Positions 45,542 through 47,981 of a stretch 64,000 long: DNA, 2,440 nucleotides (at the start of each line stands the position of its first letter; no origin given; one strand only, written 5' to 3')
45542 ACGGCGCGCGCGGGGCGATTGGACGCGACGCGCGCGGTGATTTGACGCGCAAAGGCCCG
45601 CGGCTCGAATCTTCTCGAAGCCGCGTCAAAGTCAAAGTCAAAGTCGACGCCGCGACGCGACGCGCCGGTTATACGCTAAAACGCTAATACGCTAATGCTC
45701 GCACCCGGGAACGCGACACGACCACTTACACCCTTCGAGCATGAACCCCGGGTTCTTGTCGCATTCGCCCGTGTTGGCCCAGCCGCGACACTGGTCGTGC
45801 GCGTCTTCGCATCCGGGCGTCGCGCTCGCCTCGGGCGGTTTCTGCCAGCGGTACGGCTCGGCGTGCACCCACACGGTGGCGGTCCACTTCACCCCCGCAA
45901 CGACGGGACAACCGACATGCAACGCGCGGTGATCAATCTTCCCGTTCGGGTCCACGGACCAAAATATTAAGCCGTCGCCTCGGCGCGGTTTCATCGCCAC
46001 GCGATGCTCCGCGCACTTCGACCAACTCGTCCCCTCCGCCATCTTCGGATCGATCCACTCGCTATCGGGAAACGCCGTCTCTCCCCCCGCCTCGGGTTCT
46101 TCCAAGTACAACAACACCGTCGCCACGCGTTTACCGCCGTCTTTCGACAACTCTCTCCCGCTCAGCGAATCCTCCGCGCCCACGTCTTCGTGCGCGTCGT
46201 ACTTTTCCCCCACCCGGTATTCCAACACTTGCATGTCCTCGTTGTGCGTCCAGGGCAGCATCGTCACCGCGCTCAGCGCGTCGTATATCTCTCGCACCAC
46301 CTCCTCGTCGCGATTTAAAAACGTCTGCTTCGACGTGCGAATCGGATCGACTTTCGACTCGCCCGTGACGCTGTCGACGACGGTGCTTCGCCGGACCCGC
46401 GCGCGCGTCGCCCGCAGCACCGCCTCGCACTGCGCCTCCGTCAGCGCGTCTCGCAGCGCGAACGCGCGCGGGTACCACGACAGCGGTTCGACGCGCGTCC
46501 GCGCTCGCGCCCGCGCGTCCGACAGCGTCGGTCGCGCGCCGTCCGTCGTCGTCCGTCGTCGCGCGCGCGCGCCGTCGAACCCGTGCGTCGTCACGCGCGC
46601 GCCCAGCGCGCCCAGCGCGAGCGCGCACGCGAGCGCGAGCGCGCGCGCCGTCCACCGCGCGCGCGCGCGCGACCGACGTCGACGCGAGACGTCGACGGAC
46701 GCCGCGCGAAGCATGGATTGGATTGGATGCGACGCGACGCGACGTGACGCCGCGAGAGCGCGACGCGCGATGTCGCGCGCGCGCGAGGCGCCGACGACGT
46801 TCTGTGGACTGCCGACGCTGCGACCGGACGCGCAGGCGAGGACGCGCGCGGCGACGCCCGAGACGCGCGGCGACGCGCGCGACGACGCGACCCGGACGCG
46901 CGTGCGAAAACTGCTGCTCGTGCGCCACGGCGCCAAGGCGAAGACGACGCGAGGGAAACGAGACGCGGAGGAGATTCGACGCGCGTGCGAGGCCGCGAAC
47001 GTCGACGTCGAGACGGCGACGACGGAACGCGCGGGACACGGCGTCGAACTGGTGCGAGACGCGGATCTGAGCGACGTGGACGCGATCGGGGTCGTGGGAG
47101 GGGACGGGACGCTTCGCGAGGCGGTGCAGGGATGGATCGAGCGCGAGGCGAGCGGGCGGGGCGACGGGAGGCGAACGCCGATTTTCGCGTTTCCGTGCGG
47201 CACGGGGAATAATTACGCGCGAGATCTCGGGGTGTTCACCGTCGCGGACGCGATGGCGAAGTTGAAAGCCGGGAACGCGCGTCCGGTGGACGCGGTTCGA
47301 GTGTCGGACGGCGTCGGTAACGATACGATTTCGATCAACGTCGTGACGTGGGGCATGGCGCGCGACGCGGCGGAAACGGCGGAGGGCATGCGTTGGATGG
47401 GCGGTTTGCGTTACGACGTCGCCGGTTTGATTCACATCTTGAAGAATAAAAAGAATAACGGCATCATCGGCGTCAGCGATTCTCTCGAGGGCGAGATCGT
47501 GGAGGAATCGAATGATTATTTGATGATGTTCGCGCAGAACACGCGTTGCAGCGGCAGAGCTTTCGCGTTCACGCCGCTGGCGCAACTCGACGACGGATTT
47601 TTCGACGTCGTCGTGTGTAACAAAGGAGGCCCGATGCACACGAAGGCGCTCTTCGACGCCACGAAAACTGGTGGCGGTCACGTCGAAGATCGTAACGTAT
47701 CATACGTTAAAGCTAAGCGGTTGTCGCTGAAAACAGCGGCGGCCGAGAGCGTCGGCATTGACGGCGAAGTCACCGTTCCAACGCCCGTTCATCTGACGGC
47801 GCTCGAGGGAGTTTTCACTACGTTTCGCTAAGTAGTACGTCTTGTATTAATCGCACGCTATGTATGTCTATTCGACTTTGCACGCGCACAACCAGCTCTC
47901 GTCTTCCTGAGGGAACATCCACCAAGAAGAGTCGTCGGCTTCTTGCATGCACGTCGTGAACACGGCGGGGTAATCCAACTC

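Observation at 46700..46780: Divergent genes whose start codons overlap in a single CATG; extreme head-to-head packing elsewhere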

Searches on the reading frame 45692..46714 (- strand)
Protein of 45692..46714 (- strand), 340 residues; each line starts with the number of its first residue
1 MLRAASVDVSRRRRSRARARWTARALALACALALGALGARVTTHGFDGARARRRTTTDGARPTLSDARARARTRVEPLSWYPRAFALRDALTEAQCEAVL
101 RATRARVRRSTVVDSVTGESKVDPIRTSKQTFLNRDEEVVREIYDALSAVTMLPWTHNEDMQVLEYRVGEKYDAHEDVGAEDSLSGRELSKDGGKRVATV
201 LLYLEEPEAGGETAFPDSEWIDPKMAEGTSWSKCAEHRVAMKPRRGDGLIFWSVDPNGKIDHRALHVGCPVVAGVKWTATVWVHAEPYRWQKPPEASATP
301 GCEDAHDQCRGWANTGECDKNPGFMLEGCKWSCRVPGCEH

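Call 4: find_encoding_contigs(protein=window:45692-46714:-, flank=5000, max_places=4)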
Protein window:45692-46714:- (340 aa): 15 contigs read that carry it; 4 places shown.
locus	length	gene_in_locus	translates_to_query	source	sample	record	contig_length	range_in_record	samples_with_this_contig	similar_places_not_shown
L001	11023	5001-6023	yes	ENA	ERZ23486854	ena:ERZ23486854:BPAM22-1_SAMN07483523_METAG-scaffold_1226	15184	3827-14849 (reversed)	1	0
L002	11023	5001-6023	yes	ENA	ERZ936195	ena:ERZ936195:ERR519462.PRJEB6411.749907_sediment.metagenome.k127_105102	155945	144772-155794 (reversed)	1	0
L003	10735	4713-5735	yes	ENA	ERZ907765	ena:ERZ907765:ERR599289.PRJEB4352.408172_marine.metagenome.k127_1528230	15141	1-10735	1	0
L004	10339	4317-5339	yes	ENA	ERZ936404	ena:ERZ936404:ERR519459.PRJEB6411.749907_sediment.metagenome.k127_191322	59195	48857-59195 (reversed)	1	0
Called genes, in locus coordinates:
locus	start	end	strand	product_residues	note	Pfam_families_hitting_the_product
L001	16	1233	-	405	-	-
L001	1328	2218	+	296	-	PF13874:Nup54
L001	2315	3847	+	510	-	PF17177:PPR_long, PF23276:TPR_24 (faint), PF13812:PPR_3 (faint), PF16953:PRORP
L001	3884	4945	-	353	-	PF00781:DAGK_cat, PF19279:YegS_C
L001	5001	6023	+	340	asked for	PF13640:2OG-FeII_Oxy_3, PF01549:ShK (weak)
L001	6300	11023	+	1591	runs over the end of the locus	PF25390:WD40_RLD, PF00415:RCC1, PF13540:RCC1_2 (weak), PF13540:RCC1_2, PF25390:WD40_RLD, PF00415:RCC1, PF13540:RCC1_2, PF07699:Ephrin_rec_like, +6 more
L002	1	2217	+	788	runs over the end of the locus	?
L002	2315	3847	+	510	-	PF17177:PPR_long, PF23276:TPR_24 (faint), PF13812:PPR_3 (faint), PF16953:PRORP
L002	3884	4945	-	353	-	PF00781:DAGK_cat, PF19279:YegS_C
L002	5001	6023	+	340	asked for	PF13640:2OG-FeII_Oxy_3, PF01549:ShK (weak)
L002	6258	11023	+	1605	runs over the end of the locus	PF25390:WD40_RLD, PF00415:RCC1, PF13540:RCC1_2 (weak), PF13540:RCC1_2, PF25390:WD40_RLD, PF00415:RCC1, PF13540:RCC1_2, PF07699:Ephrin_rec_like, +6 more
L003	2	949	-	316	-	?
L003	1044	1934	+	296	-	PF13874:Nup54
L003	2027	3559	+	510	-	PF17177:PPR_long, PF23276:TPR_24 (faint), PF13812:PPR_3 (faint), PF16953:PRORP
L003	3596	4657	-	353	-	PF00781:DAGK_cat, PF19279:YegS_C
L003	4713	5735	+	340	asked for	PF13640:2OG-FeII_Oxy_3, PF01549:ShK (weak)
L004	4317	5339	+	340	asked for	PF13640:2OG-FeII_Oxy_3, PF01549:ShK (weak)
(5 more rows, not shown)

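Call 18: search_protein_families(library=pfam, proteins=[window:45692-46714:-], max_evalue=0.001)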
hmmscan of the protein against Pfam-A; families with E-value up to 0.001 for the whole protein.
window:45692-46714:- (340 aa): 3 families
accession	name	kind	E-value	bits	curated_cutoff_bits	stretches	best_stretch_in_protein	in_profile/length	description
PF13640.12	2OG-FeII_Oxy_3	-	1.9e-14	54.8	27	1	161-284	1-98/98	2OG-Fe(II) oxygenase superfamily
PF01549.29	ShK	-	7.4e-06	26.9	20.9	1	301-334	1-35/37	ShK domain-like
PF03171.26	2OG-FeII_Oxy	-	6.8e-05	23.6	23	1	159-284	2-100/101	2OG-Fe(II) oxygenase superfamily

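Call 30: list_cluster_members(proteins=[window:45692-46714:-, window:46713-47831:+, window:46770-47831:+, window:24825-25754:-, window:25781-27244:+, window:8846-9757:-, window:9848-11050:+, window:18764-20053:-, window:20148-21017:+, window:20052-21017:+])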
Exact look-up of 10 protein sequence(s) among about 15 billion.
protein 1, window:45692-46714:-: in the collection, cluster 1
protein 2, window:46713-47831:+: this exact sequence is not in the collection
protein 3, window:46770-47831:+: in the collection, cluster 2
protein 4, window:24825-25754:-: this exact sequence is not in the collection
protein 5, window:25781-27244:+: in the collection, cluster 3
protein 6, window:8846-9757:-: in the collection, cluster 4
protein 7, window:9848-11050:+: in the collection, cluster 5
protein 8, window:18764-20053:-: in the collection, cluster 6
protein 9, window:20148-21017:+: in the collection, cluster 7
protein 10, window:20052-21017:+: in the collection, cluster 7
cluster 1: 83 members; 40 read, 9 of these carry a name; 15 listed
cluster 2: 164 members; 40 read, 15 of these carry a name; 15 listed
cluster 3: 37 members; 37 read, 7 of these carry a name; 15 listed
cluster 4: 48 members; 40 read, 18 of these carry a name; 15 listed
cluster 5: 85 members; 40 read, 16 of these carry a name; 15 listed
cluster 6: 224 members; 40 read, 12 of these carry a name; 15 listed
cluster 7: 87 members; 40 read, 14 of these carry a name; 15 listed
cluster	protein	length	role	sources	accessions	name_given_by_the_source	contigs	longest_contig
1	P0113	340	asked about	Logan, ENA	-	-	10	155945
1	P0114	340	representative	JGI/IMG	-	prolyl 4-hydroxylase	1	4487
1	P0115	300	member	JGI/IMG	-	prolyl 4-hydroxylase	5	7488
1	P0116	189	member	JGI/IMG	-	prolyl 4-hydroxylase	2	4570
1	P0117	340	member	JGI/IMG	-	prolyl 4-hydroxylase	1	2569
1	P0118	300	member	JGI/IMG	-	prolyl 4-hydroxylase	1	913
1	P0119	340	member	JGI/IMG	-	prolyl 4-hydroxylase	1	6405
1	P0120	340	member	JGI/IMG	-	prolyl 4-hydroxylase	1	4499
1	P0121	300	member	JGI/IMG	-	prolyl 4-hydroxylase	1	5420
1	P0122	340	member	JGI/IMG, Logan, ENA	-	prolyl 4-hydroxylase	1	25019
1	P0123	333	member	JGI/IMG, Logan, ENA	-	-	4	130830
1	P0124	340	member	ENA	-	-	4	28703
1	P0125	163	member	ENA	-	-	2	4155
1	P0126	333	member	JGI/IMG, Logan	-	-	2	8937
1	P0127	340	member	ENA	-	-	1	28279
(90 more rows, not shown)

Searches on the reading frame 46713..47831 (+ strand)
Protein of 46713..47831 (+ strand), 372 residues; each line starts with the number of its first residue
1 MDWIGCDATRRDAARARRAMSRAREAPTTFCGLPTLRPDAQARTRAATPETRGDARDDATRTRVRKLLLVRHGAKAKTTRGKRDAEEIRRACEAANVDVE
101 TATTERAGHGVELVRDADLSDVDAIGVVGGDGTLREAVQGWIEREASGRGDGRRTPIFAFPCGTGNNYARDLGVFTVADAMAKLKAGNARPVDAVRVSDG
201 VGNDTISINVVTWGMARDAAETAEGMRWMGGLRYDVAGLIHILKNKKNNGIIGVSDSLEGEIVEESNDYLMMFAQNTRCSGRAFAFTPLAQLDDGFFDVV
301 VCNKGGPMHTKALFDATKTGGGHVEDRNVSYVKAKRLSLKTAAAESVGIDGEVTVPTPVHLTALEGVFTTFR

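Call 5: find_encoding_contigs(protein=window:46713-47831:+, flank=5000, max_places=4)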
Protein window:46713-47831:+ (372 aa): no gene with exactly this product is on record in the collection.

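Call 6: find_encoding_contigs(protein=window:46770-47831:+, flank=5000, max_places=4)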
Protein window:46770-47831:+ (353 aa): 6 contigs read that carry it; 4 places shown.
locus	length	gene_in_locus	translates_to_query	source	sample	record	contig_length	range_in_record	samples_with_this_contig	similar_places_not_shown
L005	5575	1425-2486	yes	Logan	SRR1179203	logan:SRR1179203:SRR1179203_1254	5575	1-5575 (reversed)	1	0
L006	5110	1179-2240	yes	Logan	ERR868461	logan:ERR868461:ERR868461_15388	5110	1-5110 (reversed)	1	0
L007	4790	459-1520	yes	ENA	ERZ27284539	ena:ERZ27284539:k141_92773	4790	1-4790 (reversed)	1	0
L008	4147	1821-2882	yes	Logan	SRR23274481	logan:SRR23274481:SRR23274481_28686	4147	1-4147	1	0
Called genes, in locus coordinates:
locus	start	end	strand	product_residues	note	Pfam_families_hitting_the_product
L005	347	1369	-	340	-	PF13640:2OG-FeII_Oxy_3, PF01549:ShK (weak)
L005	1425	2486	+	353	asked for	PF00781:DAGK_cat, PF19279:YegS_C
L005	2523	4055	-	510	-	PF17177:PPR_long, PF23276:TPR_24 (faint), PF13812:PPR_3 (faint), PF16953:PRORP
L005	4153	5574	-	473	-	?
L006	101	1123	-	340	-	PF13640:2OG-FeII_Oxy_3, PF01549:ShK (weak)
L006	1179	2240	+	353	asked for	PF00781:DAGK_cat, PF19279:YegS_C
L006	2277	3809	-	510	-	PF17177:PPR_long, PF23276:TPR_24 (faint), PF13812:PPR_3 (faint), PF16953:PRORP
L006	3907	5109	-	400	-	?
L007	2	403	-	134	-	?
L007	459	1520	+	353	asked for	PF00781:DAGK_cat, PF19279:YegS_C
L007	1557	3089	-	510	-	PF17177:PPR_long, PF23276:TPR_24 (faint), PF13812:PPR_3 (faint), PF16953:PRORP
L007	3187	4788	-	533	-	?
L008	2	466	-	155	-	?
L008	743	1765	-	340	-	PF13640:2OG-FeII_Oxy_3, PF01549:ShK (weak)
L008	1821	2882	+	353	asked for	PF00781:DAGK_cat, PF19279:YegS_C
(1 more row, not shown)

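Call 7: find_homologous_proteins(query=window:46713-47831:+, max_evalue=1e-10)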
Query window:46713-47831:+ (372 aa): 112 proteins with E <= 1e-10 among 8000 candidates.
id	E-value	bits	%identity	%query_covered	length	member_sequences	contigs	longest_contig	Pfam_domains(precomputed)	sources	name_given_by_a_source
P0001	2.8e-225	765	96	97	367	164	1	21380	PF00781.30,PF19279.5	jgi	-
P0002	2.1e-208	710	91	92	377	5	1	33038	PF00781.30,PF19279.5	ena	-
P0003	6.0e-148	511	68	94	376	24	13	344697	PF00781.30,PF19279.5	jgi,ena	-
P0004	3.2e-140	485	72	83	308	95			PF00781.30,PF19279.5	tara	tara:strand:- start:1522 stop:2448 length:927 start_codon:yes stop_codon:yes gene_type:complete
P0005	4.3e-132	459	62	93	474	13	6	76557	PF00781.30,PF19279.5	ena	-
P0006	1.2e-128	447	61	92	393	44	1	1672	PF00781.30,PF19279.5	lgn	-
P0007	6.2e-126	438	69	82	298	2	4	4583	PF00781.30,PF19279.5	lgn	-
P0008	1.6e-123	430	61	92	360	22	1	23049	PF00781.30,PF19279.5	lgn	-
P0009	3.0e-122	426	67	82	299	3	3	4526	PF00781.30,PF19279.5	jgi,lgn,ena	-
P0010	5.5e-116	406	56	93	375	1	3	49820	PF00781.30,PF19279.5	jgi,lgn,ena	-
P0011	1.1e-114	401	54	94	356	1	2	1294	PF00781.30,PF19279.5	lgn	-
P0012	2.5e-108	380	74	64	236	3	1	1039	PF00781.30,PF19279.5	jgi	-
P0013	3.3e-104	367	70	66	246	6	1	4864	PF00781.30,PF19279.5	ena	-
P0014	5.9e-99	350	50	98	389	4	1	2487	PF00781.30,PF19279.5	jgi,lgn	-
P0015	7.3e-98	346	51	92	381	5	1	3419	PF00781.30,PF19279.5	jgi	jgi:diacylglycerol kinase family enzyme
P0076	7.4e-86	306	48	91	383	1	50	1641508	PF00781.30,PF19279.5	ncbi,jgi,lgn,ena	jgi:diacylglycerol kinase family enzyme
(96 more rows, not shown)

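Call 9: find_encoding_contigs(protein=P0001, flank=4000, max_places=3)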
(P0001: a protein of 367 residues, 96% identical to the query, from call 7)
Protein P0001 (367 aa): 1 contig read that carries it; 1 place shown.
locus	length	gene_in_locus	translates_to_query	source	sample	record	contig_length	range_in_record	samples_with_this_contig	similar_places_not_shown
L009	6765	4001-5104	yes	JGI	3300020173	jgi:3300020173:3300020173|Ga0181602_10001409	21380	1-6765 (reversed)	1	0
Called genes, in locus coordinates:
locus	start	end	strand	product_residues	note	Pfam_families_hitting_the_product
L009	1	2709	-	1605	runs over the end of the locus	PF25390:WD40_RLD, PF00415:RCC1, PF13540:RCC1_2 (weak), PF13540:RCC1_2, PF25390:WD40_RLD, PF00415:RCC1, PF13540:RCC1_2, PF07699:Ephrin_rec_like, +6 more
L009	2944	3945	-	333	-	PF13640:2OG-FeII_Oxy_3, PF01549:ShK (weak)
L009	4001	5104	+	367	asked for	PF00781:DAGK_cat, PF19279:YegS_C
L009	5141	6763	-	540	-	?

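Call 10: find_encoding_contigs(protein=P0002, flank=4000, max_places=3)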
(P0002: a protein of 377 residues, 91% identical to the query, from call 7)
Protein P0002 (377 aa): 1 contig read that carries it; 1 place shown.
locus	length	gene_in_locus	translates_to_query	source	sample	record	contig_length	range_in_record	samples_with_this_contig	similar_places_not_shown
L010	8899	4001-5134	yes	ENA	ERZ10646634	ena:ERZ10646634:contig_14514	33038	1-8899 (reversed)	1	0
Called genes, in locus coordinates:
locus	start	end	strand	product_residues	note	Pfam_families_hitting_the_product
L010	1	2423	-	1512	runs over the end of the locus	PF25390:WD40_RLD, PF13540:RCC1_2, PF00415:RCC1, PF13540:RCC1_2, PF25390:WD40_RLD, PF00415:RCC1, PF13540:RCC1_2, PF07699:Ephrin_rec_like, +5 more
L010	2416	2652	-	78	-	-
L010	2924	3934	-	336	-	PF13640:2OG-FeII_Oxy_3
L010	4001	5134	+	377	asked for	PF00781:DAGK_cat, PF19279:YegS_C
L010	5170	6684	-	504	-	PF17177:PPR_long, PF23276:TPR_24 (faint), PF13812:PPR_3 (faint), PF16953:PRORP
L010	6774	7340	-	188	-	PF13874:Nup54 (weak)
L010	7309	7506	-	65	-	PF13874:Nup54 (weak)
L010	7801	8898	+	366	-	?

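Call 11: find_encoding_contigs(protein=P0003, flank=4000, max_places=3)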
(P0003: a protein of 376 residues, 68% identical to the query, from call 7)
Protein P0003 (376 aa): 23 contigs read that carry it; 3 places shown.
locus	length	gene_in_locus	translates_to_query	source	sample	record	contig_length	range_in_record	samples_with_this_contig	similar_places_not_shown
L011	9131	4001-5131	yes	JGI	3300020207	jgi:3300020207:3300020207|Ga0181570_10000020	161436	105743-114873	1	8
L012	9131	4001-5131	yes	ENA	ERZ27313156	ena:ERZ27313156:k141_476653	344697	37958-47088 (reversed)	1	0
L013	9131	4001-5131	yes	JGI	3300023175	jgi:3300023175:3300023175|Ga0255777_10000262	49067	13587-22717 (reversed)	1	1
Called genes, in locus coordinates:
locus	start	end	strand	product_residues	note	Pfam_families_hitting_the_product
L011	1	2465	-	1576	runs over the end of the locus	PF25390:WD40_RLD, PF00415:RCC1, PF13540:RCC1_2, PF25390:WD40_RLD, PF00415:RCC1, PF13540:RCC1_2, PF07699:Ephrin_rec_like (weak), PF07699:Ephrin_rec_like, +5 more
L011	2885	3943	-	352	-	PF13640:2OG-FeII_Oxy_3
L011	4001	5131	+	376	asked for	PF00781:DAGK_cat, PF19279:YegS_C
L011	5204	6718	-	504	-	PF17177:PPR_long, PF13041:PPR_2 (faint), PF23276:TPR_24 (faint), PF13812:PPR_3 (weak), PF16953:PRORP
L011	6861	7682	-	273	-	PF13874:Nup54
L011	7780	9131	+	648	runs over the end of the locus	-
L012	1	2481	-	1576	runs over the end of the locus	PF25390:WD40_RLD, PF00415:RCC1, PF13540:RCC1_2, PF25390:WD40_RLD, PF00415:RCC1, PF13540:RCC1_2, PF07699:Ephrin_rec_like (weak), PF07699:Ephrin_rec_like, +5 more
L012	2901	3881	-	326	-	PF13640:2OG-FeII_Oxy_3, PF01549:ShK (faint)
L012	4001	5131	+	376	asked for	PF00781:DAGK_cat, PF19279:YegS_C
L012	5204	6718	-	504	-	PF17177:PPR_long, PF13041:PPR_2 (faint), PF23276:TPR_24 (faint), PF13812:PPR_3 (weak), PF16953:PRORP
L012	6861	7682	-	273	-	PF13874:Nup54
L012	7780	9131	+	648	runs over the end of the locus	-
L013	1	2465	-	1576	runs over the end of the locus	PF25390:WD40_RLD, PF00415:RCC1, PF13540:RCC1_2, PF25390:WD40_RLD, PF00415:RCC1, PF13540:RCC1_2, PF07699:Ephrin_rec_like (weak), PF07699:Ephrin_rec_like, +5 more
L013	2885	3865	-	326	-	PF13640:2OG-FeII_Oxy_3, PF01549:ShK (faint)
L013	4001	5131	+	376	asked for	PF00781:DAGK_cat, PF19279:YegS_C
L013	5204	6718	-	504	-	PF17177:PPR_long, PF13041:PPR_2 (faint), PF23276:TPR_24 (faint), PF13812:PPR_3 (weak), PF16953:PRORP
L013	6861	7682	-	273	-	PF13874:Nup54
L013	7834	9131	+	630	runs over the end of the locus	-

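Call 18: search_protein_families(library=pfam, proteins=[window:46713-47831:+], max_evalue=0.001)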
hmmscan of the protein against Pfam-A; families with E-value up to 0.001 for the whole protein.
window:46713-47831:+ (372 aa): 2 families
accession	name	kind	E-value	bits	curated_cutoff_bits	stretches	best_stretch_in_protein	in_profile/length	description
PF00781.29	DAGK_cat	-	4.5e-22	78.4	23.6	1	75-197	9-125/125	Diacylglycerol kinase catalytic domain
PF19279.4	YegS_C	-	1.3e-15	57.9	27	1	210-364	2-150/158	YegS C-terminal NAD kinase beta sandwich-like domain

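Call 42: find_encoding_contigs(protein=P0010, flank=2500, max_places=1)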
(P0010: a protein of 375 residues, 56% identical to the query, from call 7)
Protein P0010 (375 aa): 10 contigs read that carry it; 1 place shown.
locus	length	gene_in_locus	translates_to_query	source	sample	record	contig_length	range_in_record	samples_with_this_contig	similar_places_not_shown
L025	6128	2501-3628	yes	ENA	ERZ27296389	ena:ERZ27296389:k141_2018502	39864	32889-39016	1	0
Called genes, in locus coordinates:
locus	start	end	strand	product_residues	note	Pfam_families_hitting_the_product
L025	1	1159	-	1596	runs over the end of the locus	PF25390:WD40_RLD, PF00415:RCC1 (weak), PF13540:RCC1_2, PF25390:WD40_RLD, PF00415:RCC1, PF13540:RCC1_2, PF07699:Ephrin_rec_like (weak), PF07699:Ephrin_rec_like, +5 more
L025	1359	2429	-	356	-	PF03171:2OG-FeII_Oxy (weak), PF13640:2OG-FeII_Oxy_3, PF01549:ShK (weak)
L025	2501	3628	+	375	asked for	PF00781:DAGK_cat, PF19279:YegS_C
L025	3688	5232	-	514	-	PF17177:PPR_long, PF13041:PPR_2 (faint), PF23276:TPR_24 (faint), PF13812:PPR_3 (faint), PF16953:PRORP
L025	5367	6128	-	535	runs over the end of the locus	?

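Call 43: find_encoding_contigs(protein=P0076, flank=2500, max_places=1)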
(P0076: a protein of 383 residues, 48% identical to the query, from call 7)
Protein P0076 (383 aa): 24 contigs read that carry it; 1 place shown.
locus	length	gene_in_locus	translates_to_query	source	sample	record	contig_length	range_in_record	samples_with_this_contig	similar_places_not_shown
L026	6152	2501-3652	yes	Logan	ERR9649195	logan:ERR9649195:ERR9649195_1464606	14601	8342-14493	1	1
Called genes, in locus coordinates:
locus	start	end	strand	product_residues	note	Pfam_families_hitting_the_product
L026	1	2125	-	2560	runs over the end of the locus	PF13385:Laminin_G_3 (faint)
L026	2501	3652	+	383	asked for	PF00781:DAGK_cat, PF19279:YegS_C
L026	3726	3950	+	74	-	-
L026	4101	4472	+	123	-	PF10229:MMADHC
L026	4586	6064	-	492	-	PF00710:Asparaginase, PF17763:Asparaginase_C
